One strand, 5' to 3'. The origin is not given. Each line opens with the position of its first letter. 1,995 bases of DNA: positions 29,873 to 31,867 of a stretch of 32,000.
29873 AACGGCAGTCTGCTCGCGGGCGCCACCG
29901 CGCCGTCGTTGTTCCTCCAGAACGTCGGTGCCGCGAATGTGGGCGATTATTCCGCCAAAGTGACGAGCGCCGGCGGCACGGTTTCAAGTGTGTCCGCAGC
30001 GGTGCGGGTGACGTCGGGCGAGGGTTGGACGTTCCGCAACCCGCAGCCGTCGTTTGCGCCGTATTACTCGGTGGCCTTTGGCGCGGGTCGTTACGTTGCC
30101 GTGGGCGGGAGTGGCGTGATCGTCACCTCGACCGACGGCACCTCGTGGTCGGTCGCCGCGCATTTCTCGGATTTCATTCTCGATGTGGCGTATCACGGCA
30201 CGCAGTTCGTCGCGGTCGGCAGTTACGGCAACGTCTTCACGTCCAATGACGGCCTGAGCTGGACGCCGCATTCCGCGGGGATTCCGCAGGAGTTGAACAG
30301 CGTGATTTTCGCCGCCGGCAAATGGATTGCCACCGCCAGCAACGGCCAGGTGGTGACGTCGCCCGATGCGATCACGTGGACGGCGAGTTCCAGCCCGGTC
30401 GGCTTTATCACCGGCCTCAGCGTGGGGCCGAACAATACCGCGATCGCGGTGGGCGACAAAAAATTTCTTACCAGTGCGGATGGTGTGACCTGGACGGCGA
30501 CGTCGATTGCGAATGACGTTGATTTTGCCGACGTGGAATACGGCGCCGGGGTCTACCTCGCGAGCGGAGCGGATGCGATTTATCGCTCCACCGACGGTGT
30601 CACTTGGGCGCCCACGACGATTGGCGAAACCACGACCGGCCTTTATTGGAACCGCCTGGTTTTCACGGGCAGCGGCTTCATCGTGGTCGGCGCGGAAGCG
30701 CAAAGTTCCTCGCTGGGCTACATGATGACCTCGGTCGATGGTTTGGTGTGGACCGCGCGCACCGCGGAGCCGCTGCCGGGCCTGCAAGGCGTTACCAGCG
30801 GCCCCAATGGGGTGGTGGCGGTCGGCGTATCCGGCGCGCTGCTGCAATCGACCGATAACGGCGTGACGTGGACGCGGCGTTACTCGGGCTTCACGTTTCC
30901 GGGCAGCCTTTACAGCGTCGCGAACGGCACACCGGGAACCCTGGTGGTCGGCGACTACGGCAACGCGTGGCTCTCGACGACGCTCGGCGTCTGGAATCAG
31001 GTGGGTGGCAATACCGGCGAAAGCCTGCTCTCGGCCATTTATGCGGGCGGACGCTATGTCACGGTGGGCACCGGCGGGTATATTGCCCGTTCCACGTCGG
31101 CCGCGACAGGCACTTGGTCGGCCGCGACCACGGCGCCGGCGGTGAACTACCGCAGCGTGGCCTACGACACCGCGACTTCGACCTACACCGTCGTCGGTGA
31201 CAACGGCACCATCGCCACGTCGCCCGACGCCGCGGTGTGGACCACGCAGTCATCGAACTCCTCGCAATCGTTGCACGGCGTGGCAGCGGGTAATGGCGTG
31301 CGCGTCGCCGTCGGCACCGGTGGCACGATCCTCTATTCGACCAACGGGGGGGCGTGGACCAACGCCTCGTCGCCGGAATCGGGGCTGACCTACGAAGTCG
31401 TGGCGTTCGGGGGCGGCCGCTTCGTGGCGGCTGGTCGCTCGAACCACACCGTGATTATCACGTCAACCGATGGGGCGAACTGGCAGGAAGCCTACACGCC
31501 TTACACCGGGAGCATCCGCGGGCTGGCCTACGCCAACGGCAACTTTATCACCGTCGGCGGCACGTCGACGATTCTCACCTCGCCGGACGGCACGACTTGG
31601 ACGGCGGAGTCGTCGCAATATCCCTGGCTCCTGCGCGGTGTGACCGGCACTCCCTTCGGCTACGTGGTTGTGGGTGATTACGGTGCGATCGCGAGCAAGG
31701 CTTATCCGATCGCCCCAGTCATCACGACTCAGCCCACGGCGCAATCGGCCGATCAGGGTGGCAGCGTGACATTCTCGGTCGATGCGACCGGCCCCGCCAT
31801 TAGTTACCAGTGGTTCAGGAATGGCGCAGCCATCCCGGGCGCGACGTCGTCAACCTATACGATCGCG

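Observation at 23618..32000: Giant secreted ORF (at least 2794 codons) missing from the supplied ORF track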

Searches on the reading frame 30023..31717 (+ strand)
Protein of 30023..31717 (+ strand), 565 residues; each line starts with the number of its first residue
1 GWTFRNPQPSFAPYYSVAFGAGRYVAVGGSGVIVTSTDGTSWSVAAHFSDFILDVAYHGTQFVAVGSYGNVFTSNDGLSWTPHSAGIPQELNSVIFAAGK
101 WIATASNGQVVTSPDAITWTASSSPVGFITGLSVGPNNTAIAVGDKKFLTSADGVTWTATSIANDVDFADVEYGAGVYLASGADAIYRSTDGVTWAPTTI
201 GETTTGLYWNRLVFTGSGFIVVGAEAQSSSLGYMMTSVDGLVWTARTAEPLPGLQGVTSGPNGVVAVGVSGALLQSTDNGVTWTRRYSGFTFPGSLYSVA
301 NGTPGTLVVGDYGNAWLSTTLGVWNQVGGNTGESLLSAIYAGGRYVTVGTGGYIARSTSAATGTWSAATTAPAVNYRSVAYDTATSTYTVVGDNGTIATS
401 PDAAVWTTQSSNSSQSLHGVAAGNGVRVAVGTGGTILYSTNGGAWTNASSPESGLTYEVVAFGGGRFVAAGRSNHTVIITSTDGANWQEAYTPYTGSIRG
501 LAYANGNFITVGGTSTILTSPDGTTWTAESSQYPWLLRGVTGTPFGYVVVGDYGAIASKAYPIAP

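Call 46: predict_structure(alignment_id=A2)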
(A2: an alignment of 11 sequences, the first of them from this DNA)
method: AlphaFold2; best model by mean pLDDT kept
length: 565 residues; sequences in the alignment: 11
mean_pLDDT: 86.6   pTM: 0.74
mean pLDDT of the five models: 86.6, 85.9, 85.2, 83.7, 83.3
residues with pLDDT >= 90: 290; 70-90: 223; 50-70: 50; < 50: 2
segments of 3 or more residues with pLDDT < 50: none
pLDDT, mean of each block of 10 residues (from residue 1): 60 87 91 88 82 94 94 96 92 93 91 95 84 85 81 87 79 93 89 85 75 93 74 88 76 88 88 86 69 79 91 85 75 88 92 81 71 89 93 95 92 95 95 95 91 90 96 88 95 83 94 82 90 80 90 82 59
secondary structure, 60 per line:
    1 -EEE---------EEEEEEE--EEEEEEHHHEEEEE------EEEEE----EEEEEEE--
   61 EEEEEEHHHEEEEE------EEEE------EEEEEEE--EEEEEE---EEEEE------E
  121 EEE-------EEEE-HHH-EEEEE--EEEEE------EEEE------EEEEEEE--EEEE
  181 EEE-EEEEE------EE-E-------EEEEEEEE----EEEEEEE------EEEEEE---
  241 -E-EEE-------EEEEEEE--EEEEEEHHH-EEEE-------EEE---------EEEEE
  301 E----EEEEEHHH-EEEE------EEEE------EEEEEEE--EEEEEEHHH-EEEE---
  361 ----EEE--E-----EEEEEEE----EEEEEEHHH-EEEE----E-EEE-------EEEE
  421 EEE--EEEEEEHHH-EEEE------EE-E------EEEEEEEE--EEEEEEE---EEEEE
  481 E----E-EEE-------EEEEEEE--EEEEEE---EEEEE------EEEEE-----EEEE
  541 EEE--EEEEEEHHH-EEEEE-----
elements in order: E2-4 E14-20 E23-28 E32-36 E43-47 E52-58 E61-66 E70-74 E81-84 E91-97 E100-105 E109-113 E120-123 E131-134 E140-144 E147-151 E158-161 E168-174 E177-183 E185-189 E207-214 E219-225 E232-237 E244-246 E254-260 E263-268 E273-276 E284-286 E296-301 E306-310 E315-318 E325-328 E335-341 E344-349 E354-357 E365-367 E376-382 E387-392 E397-400 E407-409 E417-423 E426-431 E436-439 E456-463 E466-472 E476-481 E488-490 E498-504 E507-512 E516-520 E527-531 E537-543 E546-551 E556-560

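Call 48: fold_search(model_id=the predicted structure, library=pdb)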
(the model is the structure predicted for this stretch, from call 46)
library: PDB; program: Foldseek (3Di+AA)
matches with E <= 10: 1965; with E <= 0.001: 1527
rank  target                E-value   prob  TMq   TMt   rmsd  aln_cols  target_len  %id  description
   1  2ymu_A                1.8e-18  1.00  0.48  0.48   9.6       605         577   13  Structure of a highly repetitive propeller structure (released 2012-10-17)
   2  9n6z_LT               3.7e-15  1.00  0.58  0.43   8.3       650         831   11  SSU processome maturation and disassembly, State D (released 2025-11-05)
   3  5wlc_LT               3.8e-14  1.00  0.60  0.44   7.9       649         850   10  The complete structure of the small subunit processome (released 2017-09-27)
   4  6zqa_UU               3.9e-14  1.00  0.56  0.41   8.7       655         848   12  Cryo-EM structure of the 90S pre-ribosome from Saccharomyces cerevisiae, state A (Poly-Ala) (released 2020-09-23)
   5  4nsx                  4.1e-14  1.00  0.57  0.52   8.4       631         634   11  Crystal Structure of the Utp21 tandem WD Domain (released 2014-02-19)
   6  7mq8_LO               5.7e-14  1.00  0.58  0.43   8.4       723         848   10  Cryo-EM structure of the human SSU processome, state pre-A1 (released 2021-09-22)
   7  9e78_0L               1.1e-13  1.00  0.61  0.56   8.1       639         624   11  48-nm repeat of the Leishmania tarentolae doublet microtubule (released 2025-03-12)
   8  6p2k_A                1.5e-13  1.00  0.69  0.53   6.8       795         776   15  Crystal structure of AFV00434, an ancestral GH74 enzyme (released 2019-07-31)
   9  9e2g_2C               1.5e-13  1.00  0.63  0.58   7.7       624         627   12  Cryo-EM structure of 48 nm repeat of microtubule doublet from T. brucei flagellum (released 2025-03-12)
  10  5jwz_A                1.6e-13  1.00  0.66  0.54   7.4       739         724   15  Structure of a Putative Xyloglucanase from the Cellulolytic Bacteria Streptomyces sp. SirexAA-E (released 2016-06-01)
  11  9n77_LT               1.8e-13  1.00  0.59  0.42   8.1       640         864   10  SSU processome maturation and disassembly, State K (released 2025-11-05)
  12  2cn3_A                2.6e-13  1.00  0.66  0.54   7.3       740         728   13  Crystal Structures of Clostridium thermocellum Xyloglucanase (released 2006-05-22)
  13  9g33_UU               2.6e-13  1.00  0.59  0.43   8.1       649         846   10  Stalled 90S - Utp23-Krr1-deltaC3 (released 2025-06-18)
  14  7mqa_LO               2.6e-13  1.00  0.55  0.42   9.1       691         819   10  Cryo-EM structure of the human SSU processome, state post-A1 (released 2021-09-22)
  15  9qfq_P                2.7e-13  1.00  0.54  0.51   8.7       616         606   10  Cryo-EM structure of the cofilactin barbed end bound by AIP1 (released 2025-10-08)
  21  6p2l_A                7.0e-13  1.00  0.64  0.55   7.1       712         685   14  Crystal structure of Niastella koreensis GH74 (NkGH74) enzyme (released 2019-07-31)
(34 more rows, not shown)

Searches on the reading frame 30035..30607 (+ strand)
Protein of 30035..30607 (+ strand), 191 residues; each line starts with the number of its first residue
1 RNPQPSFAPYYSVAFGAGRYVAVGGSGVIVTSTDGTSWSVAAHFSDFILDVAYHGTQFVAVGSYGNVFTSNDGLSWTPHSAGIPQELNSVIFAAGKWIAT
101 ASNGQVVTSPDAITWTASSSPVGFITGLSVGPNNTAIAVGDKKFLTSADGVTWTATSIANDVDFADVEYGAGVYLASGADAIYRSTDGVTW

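Call 16: search_protein_families(library=pfam, proteins=[window:30035-30607:+], max_evalue=0.1)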
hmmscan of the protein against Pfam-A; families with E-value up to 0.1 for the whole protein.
window:30035-30607:+ (191 aa): 2 families
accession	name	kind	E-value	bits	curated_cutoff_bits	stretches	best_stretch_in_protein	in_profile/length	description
PF19755.4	DUF6242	-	4.6e-06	27.1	29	0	143-191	166-217/217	Domain of unknown function (DUF6242)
PF17342.7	DUF5372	-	0.068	13.7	25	0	23-52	22-51/78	Family of unknown function (DUF5372)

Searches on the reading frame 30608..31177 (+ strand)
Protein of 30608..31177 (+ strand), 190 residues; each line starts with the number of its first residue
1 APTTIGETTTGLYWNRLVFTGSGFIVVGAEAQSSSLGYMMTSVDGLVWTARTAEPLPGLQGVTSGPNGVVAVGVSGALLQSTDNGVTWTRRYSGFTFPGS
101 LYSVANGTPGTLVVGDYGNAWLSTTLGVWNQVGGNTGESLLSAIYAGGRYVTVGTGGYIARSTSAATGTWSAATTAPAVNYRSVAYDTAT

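Call 16: search_protein_families(library=pfam, proteins=[window:30608-31177:+], max_evalue=0.1)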
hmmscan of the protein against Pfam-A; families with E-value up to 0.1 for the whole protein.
window:30608-31177:+ (190 aa): 2 families
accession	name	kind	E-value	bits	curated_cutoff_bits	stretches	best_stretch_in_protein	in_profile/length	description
PF19755.4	DUF6242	-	0.0028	18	29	0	16-88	147-217/217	Domain of unknown function (DUF6242)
PF14870.12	PSII_BNR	-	0.0036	17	27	1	66-116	244-295/303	Photosynthesis system II assembly factor YCF48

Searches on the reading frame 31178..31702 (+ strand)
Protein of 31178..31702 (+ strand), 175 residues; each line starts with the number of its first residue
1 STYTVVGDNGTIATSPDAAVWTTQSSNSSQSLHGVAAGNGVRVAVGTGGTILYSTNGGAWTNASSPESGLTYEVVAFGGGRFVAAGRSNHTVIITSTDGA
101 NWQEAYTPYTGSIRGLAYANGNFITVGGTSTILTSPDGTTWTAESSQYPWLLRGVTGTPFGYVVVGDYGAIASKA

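Call 16: search_protein_families(library=pfam, proteins=[window:31178-31702:+], max_evalue=0.1)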
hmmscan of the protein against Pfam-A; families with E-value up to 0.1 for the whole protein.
window:31178-31702:+ (175 aa): 2 families
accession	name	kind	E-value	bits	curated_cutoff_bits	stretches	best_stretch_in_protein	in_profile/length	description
PF19755.4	DUF6242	-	1.5e-06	28.6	29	1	60-141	130-217/217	Domain of unknown function (DUF6242)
PF12768.13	Rax2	-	0.038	13.8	28.8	0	79-132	41-95/254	Rax2 C-terminal beta propeller domain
